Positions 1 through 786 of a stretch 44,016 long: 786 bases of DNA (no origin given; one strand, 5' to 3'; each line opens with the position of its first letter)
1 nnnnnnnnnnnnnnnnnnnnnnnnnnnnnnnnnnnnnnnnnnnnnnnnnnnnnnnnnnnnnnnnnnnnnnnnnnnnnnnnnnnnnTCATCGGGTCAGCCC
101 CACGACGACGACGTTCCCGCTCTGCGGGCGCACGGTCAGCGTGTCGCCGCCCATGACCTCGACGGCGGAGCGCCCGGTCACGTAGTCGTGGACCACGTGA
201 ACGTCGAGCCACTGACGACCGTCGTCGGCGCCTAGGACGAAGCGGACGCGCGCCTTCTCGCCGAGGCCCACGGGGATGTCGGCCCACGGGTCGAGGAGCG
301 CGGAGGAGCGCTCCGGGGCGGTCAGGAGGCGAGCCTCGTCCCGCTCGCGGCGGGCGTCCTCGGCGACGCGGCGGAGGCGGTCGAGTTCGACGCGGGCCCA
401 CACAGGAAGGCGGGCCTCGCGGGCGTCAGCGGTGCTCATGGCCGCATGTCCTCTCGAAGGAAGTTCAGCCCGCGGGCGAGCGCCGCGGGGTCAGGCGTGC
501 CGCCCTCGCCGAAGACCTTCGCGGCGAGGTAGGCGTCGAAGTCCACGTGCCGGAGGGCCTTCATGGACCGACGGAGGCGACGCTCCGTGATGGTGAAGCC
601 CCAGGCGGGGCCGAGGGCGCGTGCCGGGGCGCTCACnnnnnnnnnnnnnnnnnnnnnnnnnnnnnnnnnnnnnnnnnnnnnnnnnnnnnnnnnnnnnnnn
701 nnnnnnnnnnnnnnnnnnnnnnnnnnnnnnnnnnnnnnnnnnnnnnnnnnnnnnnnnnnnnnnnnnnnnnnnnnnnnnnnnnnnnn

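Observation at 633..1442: Phage-encoded sigma factor as the likely reader of the eight-copy box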

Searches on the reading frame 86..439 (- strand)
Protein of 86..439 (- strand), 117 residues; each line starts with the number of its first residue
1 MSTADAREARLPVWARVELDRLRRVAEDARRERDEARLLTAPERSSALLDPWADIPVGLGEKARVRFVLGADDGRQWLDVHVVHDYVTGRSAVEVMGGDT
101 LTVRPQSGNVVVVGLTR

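Call 41: search_protein_families(library=phrogs, proteins=[window:86-439:-], max_evalue=0.001)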
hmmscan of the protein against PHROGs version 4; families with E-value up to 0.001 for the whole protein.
window:86-439:- (117 aa): 1 family
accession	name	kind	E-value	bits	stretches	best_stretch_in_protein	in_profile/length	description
phrog_3236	-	unknown function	8.6e-19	68.9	1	2-116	3-115/117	-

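Call 81: search_protein_families(library=pfam, proteins=[window:86-439:-], max_evalue=0.01)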
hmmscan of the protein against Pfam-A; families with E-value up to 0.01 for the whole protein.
window:86-439:- (117 aa): 1 family
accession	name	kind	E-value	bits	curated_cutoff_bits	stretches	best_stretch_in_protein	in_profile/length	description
PF23886.1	DUF7239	-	1e-21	77.7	24.6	1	3-115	4-109/112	Family of unknown function (DUF7239)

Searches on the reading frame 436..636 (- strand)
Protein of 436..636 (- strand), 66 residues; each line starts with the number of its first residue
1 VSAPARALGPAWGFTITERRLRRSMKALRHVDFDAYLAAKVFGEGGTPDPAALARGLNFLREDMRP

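Call 85: search_protein_families(library=phrogs, proteins=[window:436-636:-], max_evalue=0.001)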
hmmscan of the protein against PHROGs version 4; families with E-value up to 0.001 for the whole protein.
window:436-636:- (66 aa): 0 families
